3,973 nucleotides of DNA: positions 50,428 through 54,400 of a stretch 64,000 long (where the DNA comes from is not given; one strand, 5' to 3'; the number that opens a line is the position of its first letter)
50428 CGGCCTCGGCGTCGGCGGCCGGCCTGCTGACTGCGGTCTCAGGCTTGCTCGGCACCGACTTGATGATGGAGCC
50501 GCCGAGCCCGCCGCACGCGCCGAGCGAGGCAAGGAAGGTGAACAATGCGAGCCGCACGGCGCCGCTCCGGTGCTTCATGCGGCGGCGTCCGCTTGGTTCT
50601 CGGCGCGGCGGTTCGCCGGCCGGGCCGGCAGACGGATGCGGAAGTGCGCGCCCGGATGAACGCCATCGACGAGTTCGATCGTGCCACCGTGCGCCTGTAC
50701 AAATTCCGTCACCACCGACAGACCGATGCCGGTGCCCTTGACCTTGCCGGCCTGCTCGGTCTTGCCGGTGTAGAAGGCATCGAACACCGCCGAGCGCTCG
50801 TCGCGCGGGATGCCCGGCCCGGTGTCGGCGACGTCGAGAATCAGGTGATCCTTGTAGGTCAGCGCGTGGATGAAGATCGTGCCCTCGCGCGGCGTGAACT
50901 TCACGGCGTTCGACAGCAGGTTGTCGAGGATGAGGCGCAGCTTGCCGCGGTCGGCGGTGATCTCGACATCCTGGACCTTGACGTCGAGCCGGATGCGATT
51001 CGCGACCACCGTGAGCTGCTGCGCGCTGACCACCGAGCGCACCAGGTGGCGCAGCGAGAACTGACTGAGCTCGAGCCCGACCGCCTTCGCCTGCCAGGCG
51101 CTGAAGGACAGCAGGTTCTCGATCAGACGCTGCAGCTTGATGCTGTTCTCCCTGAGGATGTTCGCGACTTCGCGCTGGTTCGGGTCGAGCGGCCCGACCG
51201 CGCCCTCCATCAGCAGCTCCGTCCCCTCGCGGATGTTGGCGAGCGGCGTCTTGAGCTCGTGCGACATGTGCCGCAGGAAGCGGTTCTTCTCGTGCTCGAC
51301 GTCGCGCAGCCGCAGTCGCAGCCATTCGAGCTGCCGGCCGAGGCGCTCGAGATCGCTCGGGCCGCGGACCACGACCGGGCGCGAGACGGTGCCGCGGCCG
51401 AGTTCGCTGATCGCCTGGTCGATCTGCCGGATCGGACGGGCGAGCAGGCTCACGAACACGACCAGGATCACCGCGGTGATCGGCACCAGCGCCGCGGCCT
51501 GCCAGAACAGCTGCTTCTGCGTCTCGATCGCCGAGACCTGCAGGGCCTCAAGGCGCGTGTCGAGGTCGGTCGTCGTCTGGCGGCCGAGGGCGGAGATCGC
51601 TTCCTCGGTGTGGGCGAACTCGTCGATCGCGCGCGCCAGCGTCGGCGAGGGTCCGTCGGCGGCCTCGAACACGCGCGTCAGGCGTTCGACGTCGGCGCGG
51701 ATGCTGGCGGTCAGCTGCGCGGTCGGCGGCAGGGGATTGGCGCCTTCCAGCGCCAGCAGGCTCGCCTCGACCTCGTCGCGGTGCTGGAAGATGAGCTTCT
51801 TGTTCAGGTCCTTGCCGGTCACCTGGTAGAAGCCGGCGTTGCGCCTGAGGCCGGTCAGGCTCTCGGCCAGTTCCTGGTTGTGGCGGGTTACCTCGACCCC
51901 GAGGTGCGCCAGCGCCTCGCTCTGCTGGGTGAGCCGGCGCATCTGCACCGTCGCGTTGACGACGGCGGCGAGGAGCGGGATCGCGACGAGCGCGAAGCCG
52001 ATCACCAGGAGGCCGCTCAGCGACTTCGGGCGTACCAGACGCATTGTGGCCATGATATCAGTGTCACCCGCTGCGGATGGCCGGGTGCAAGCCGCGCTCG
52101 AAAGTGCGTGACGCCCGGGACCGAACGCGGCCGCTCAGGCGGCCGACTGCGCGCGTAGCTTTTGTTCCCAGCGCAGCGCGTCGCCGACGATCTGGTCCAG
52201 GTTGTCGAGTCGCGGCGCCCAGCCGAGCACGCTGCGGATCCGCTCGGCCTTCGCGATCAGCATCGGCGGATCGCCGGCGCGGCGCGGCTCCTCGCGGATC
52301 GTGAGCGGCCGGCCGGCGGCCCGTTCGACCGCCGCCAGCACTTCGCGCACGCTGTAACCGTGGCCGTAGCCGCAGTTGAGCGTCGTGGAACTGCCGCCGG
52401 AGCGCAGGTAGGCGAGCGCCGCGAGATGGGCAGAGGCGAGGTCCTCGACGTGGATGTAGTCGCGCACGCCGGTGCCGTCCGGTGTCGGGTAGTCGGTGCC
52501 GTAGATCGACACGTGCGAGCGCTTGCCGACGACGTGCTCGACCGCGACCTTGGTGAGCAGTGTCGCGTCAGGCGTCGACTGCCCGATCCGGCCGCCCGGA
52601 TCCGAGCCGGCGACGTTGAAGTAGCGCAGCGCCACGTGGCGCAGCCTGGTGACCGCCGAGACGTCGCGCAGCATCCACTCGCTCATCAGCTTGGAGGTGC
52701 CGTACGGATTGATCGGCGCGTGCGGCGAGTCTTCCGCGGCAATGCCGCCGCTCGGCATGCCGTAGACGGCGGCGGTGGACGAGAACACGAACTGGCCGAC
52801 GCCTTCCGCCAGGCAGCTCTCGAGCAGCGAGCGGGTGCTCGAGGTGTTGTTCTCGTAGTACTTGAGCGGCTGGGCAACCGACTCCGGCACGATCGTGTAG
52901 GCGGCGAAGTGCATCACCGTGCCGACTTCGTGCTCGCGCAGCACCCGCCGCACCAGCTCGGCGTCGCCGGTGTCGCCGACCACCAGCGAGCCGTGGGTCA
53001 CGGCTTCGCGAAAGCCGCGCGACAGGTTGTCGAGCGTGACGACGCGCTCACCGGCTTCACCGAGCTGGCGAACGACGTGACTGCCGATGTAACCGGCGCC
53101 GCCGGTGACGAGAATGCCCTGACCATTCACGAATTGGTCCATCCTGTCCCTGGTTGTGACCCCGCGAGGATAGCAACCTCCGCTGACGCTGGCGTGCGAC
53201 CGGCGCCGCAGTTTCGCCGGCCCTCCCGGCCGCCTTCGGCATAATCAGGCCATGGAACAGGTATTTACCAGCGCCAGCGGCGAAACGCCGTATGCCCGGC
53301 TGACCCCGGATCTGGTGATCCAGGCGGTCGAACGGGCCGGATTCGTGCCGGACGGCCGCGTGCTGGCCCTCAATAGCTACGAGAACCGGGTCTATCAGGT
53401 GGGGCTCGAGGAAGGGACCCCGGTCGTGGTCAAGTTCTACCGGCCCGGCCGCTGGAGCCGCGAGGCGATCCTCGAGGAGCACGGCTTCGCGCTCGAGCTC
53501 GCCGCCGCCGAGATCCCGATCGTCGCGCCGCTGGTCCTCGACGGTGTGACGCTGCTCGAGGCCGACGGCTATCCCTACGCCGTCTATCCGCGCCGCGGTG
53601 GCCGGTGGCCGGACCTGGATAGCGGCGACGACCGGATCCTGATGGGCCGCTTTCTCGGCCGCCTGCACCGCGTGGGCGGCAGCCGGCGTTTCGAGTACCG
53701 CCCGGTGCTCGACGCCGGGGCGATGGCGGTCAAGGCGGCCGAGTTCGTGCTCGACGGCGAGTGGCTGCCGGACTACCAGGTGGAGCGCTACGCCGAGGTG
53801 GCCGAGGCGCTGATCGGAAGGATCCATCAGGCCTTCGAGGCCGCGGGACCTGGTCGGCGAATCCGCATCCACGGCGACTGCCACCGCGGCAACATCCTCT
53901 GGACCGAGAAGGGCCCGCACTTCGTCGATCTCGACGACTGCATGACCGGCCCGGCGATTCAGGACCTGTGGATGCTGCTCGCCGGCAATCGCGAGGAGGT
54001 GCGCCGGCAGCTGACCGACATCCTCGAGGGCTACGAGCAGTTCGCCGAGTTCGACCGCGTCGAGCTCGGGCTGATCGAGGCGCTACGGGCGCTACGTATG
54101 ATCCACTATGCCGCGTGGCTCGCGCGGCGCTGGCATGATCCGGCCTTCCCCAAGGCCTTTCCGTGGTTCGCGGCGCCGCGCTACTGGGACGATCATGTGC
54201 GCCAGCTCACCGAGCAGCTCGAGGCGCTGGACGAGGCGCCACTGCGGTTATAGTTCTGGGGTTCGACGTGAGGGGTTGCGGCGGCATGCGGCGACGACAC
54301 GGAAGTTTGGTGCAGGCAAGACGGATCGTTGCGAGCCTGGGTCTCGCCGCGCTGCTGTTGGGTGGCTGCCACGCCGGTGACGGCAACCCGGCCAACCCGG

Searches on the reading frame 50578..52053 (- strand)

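Call 59: search_protein_families(library=ncbifam, proteins=[window:50578-52053:-], max_evalue=0.00001)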
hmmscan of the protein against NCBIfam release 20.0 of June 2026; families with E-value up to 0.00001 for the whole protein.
window:50578-52053:- (492 aa): 80 families (the best 25 are shown)
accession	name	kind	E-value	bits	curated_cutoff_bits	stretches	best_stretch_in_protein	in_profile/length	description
NF008312.0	PRK11100.1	equivalog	2.3e-51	175.1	356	1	177-477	179-474/477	two-component system sensor histidine kinase CreC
NF046044.1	PnpS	equivalog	2.4e-47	161.8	400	1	249-476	163-390/390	two-component system histidine kinase PnpS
NF033092.0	HK_WalK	equivalog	8.8e-47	160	725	1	252-476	368-593/594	cell wall metabolism sensor histidine kinase WalK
TIGR02956.1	TMAO_torS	equivalog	2.7e-41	141.6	676.5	1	255-487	463-692/967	TMAO reductase system sensor histidine kinase/response regulator TorS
NF040691.1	MtrAB_MtrB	equivalog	5.3e-41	141.2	450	1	177-482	185-497/507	MtrAB system histidine kinase MtrB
NF012163.2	BaeS_SmeS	equivalog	5.4e-40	137.7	500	1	164-463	147-444/457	sensor histidine kinase efflux regulator BaeS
NF047874.1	MASE3_PAS_HK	subfamily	4.9e-39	134.6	560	1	252-485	394-633/655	MASE3 domain-containing sensor histidine kinase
NF011874.0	PRK15347.1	equivalog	8.2e-39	133.3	852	1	253-478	395-615/921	two component system sensor kinase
TIGR02966.1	phoR_proteo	equivalog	5e-38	130.9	334.2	1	248-474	106-332/333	phosphate regulon sensor histidine kinase PhoR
TIGR01386.1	cztS_silS_copS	subfamily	3.8e-37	128.3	292.55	1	95-476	81-457/457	heavy metal sensor histidine kinase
NF047465.1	hybrid_HK_LvrA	exception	8.6e-35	120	1200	1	237-479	183-424/819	hybrid histidine kinase/response regulator LvrA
NF038297.2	hybrid_HK_HrmK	equivalog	1.6e-34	119.6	725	1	234-487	213-467/607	hybrid histidine kinase/response regulator HrmK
NF007007.0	PRK09470.1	equivalog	3.5e-34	118.5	486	1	192-477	180-459/463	envelope stress sensor histidine kinase CpxA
NF007837.0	PRK10549.1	equivalog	7.8e-34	117.2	603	1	177-479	160-460/466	envelope stress sensor histidine kinase BaeS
NF007898.0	PRK10604.1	equivalog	1.1e-33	117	478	1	186-480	138-426/433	two-component system sensor histidine kinase RstB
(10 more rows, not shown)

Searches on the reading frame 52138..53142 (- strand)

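Call 59: search_protein_families(library=ncbifam, proteins=[window:52138-53142:-], max_evalue=0.00001)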
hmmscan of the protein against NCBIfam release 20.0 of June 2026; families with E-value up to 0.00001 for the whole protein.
window:52138-53142:- (335 aa): 23 families
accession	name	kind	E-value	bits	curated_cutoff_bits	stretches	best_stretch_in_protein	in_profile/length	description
TIGR01179.1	galE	equivalog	9.1e-130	432.3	262.3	1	10-330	2-329/332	UDP-glucose 4-epimerase GalE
NF007956.0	PRK10675.1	subfamily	1.9e-71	241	394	1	10-328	3-331/338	UDP-glucose 4-epimerase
TIGR02197.1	heptose_epim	equivalog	4.1e-34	118.2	274.6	1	10-278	1-262/316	ADP-glyceromanno-heptose 6-epimerase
TIGR01181.1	dTDP_gluc_dehyt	equivalog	3.6e-31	108.4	365.1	1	10-328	2-313/321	dTDP-glucose 4,6-dehydratase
TIGR04180.1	EDH_00030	hypoth_equivalog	6e-23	81.4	475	1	10-312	1-296/297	NAD-dependent 4,6-dehydratase LegB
TIGR03466.1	HpnA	hypoth_equivalog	3.6e-20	72.1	367.65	1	10-249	3-223/327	hopanoid-associated sugar epimerase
NF008360.0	PRK11150.1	equivalog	5.1e-19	68.6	452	1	10-272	2-250/310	ADP-glyceromanno-heptose 6-epimerase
NF042422.1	oxyalk_red_OleD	equivalog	2.7e-16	59.8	580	1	10-281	3-255/329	2-alkyl-3-oxoalkanoate reductase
NF007582.0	PRK10217.1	equivalog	3.5e-14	52.6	698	1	9-260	3-253/355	dTDP-glucose 4,6-dehydratase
NF043036.1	ErythonDh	equivalog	7.7e-14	51.6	325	1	10-162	3-164/321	D-erythronate dehydrogenase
TIGR01214.1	rmlD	equivalog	2.7e-13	49.6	224.05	1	10-163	2-140/285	dTDP-4-dehydrorhamnose reductase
NF007490.0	PRK10084.1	subfamily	1.3e-12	47.4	649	1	10-110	3-111/361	dTDP-glucose 4,6-dehydratase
NF042423.1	oxyalk_red_Shew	equivalog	4.5e-12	45.7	580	1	9-179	10-176/331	2-alkyl-3-oxoalkanoate reductase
NF011728.1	PRK15181.1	equivalog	2e-11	43.5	760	1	10-242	18-248/348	Vi polysaccharide biosynthesis UDP-N-acetylglucosaminuronic acid C-4 epimerase TviC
TIGR03589.1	PseB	equivalog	1.1e-10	41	407.75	1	5-180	2-171/324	UDP-N-acetylglucosamine 4,6-dehydratase (inverting)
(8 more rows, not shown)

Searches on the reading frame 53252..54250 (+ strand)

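Call 71: search_protein_families(library=pfam, proteins=[window:53252-54250:+], max_evalue=0.0001)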
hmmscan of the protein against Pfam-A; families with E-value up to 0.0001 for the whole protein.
window:53252-54250:+ (333 aa): 1 family
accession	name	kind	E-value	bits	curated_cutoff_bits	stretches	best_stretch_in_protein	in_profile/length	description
PF01636.29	APH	-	1.1e-38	133.8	23.2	1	41-269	6-235/239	Phosphotransferase enzyme family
